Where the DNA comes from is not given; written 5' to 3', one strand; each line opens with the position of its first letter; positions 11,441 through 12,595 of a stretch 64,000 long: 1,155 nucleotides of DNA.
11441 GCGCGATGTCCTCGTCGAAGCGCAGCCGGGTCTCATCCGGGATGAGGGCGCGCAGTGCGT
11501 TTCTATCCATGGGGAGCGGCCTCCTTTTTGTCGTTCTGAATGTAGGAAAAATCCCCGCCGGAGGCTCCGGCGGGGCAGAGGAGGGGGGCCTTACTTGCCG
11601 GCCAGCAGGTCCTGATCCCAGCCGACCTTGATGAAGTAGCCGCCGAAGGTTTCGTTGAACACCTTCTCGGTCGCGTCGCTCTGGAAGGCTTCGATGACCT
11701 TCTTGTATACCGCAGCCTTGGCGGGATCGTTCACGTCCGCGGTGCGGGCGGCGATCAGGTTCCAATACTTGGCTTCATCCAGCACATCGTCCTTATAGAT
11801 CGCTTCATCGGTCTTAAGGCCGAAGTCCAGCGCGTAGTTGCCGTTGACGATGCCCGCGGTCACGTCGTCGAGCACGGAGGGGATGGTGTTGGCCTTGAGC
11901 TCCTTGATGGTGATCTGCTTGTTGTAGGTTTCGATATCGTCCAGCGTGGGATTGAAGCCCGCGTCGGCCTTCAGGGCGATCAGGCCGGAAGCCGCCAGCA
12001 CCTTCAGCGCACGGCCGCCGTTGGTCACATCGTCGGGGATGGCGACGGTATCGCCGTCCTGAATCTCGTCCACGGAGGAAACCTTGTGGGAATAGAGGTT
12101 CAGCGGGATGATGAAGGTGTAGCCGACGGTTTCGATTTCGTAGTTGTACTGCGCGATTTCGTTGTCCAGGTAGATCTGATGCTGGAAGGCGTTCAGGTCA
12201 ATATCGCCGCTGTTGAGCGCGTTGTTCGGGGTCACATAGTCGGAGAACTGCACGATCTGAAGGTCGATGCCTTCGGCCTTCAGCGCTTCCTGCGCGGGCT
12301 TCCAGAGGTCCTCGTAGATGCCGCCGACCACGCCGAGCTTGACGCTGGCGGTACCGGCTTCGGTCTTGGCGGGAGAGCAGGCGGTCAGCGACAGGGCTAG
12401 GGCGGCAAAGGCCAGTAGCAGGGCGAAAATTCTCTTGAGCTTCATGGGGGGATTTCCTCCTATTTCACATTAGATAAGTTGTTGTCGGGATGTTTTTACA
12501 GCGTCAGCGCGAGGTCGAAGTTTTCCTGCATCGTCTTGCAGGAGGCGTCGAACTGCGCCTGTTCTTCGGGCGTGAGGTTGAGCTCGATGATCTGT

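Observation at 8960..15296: metNIQ cluster with an embedded L-2-hydroxyacid dehydrogenase, a D-2-hydroxyacid (GlcD-type) dehydrogenase and a YbdL-like aminotransferase: candidate salvage route for methionine hydroxy/keto analogues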

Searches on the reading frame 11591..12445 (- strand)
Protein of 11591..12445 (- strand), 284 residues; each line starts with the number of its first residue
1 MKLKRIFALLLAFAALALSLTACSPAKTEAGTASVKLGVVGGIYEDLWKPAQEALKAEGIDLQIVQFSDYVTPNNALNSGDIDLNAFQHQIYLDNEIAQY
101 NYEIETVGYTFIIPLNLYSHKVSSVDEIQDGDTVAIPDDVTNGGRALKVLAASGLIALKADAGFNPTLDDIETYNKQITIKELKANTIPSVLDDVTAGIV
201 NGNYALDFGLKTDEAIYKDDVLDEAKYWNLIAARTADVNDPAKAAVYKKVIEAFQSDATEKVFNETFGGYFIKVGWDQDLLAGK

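Call 6: search_protein_families(library=pfam, proteins=[window:11591-12445:-])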
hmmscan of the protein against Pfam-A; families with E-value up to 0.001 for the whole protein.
window:11591-12445:- (284 aa): 1 family
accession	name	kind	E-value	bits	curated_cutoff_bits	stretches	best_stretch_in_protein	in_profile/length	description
PF03180.19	Lipoprotein_9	-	2.3e-71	240.1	27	1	35-273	1-234/236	NlpA lipoprotein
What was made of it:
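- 11591..12445 (-): metQ, lipoprotein substrate-binding protein with an intact methionine pocket. PF03180 (call 6).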

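Call 7: search_protein_families(library=ncbifam, proteins=[window:11591-12445:-])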
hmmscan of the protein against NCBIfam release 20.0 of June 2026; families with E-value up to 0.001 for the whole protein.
window:11591-12445:- (284 aa): 3 families
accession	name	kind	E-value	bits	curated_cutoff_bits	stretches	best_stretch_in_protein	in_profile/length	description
NF008285.0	PRK11063.1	subfamily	2.1e-59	201.2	374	1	9-276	7-271/271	methionine ABC transporter substrate-binding lipoprotein MetQ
TIGR00363.1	TIGR00363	subfamily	3e-52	177.8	228.85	1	17-273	4-256/258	MetQ/NlpA family lipoprotein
NF007364.1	PRK09861.1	equivalog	1.1e-43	149.6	487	1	3-269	8-266/272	lipoprotein NlpA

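Call 32: search_solved_structures(query=window:11591-12445:-, max_evalue=0.00001, show_alignments=3)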
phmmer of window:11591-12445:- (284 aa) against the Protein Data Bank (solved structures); distinct sequences matched with E-value up to 0.00001: 22.
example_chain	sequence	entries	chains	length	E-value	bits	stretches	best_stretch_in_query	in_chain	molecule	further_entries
4yah_X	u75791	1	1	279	7.2e-50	173.1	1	11-276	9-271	D-methionine-binding lipoprotein MetQ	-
4qhq_A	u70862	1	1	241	2.4e-47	164.8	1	35-271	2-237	Lipoprotein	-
6cvl_E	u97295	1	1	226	2.1e-43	151.9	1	36-258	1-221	MetQ periplasmic binding protein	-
3k2d_A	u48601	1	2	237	4.1e-43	150.9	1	32-241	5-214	ABC-type metal ion transport system, periplasmic component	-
4q5t_A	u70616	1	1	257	9.5e-39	136.6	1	37-269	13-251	Lipoprotein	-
3gxa_A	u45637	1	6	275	1.2e-38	136.2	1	22-278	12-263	Outer membrane lipoprotein GNA1946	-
7mbz_E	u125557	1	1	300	3.8e-38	134.6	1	11-278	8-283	Lipoprotein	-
6oja_A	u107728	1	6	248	7e-38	133.8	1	37-278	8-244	Lipoprotein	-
6dzx_A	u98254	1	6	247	7.7e-38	133.6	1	37-278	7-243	Lipoprotein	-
3ir1_A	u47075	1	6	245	8.7e-38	133.5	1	38-278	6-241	Outer membrane lipoprotein GNA1946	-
3tqw_A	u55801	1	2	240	1.9e-37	132.3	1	33-268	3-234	Methionine-binding protein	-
6cva_A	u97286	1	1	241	6.6e-37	130.6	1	38-278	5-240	Lipoprotein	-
1p99_A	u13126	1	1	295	1e-36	129.9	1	34-266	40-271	Hypothetical protein PG110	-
4k3f_A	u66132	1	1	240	3.5e-34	121.6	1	51-266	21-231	Probable TonB-dependent receptor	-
4ote_A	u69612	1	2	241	5.6e-34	121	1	48-270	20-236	Lipoprotein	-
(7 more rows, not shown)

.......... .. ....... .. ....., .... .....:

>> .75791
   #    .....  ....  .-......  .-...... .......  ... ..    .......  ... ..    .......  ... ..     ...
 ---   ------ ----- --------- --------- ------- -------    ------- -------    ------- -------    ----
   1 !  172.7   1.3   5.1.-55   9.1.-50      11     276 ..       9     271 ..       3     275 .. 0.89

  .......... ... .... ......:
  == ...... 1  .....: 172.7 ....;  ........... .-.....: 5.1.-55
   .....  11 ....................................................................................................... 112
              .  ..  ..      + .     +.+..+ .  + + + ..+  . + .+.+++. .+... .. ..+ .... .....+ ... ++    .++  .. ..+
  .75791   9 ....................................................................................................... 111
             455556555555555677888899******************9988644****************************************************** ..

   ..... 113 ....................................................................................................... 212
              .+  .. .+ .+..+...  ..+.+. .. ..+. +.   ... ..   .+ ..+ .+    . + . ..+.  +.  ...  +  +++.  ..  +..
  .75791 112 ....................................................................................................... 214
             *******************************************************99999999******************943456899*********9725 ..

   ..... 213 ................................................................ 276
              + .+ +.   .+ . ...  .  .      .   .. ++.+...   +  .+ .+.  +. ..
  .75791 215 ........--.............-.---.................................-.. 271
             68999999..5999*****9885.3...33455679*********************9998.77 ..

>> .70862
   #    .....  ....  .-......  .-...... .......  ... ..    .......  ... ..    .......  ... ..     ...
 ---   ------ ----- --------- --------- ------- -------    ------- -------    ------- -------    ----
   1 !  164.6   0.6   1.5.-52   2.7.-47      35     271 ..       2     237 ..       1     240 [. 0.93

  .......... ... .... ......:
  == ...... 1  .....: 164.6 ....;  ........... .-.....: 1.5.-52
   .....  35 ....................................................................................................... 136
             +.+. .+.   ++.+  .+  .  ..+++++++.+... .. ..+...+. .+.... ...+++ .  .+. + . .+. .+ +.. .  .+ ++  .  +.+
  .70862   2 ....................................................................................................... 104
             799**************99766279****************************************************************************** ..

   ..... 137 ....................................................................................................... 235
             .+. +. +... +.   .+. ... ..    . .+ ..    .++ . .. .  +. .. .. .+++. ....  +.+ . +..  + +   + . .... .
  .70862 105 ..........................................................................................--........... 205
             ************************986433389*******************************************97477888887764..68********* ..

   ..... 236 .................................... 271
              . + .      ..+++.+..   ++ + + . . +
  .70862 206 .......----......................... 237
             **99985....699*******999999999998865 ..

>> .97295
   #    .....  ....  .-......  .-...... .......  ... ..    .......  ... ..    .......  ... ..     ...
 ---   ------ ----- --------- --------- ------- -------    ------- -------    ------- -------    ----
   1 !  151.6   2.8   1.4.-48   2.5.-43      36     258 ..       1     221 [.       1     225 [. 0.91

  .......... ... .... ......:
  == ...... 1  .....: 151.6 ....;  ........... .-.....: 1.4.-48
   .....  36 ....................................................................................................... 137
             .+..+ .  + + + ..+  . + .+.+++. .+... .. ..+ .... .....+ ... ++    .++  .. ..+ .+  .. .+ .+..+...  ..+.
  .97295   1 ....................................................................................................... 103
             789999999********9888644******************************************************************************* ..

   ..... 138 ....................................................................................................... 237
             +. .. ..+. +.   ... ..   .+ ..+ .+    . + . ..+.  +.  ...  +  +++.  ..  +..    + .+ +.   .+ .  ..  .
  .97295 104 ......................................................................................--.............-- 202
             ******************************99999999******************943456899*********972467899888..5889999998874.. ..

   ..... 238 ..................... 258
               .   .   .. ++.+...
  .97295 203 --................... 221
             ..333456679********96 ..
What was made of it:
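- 11591..12445 (-): The best PDB match is E. coli MetQ 4YAH (call 32).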
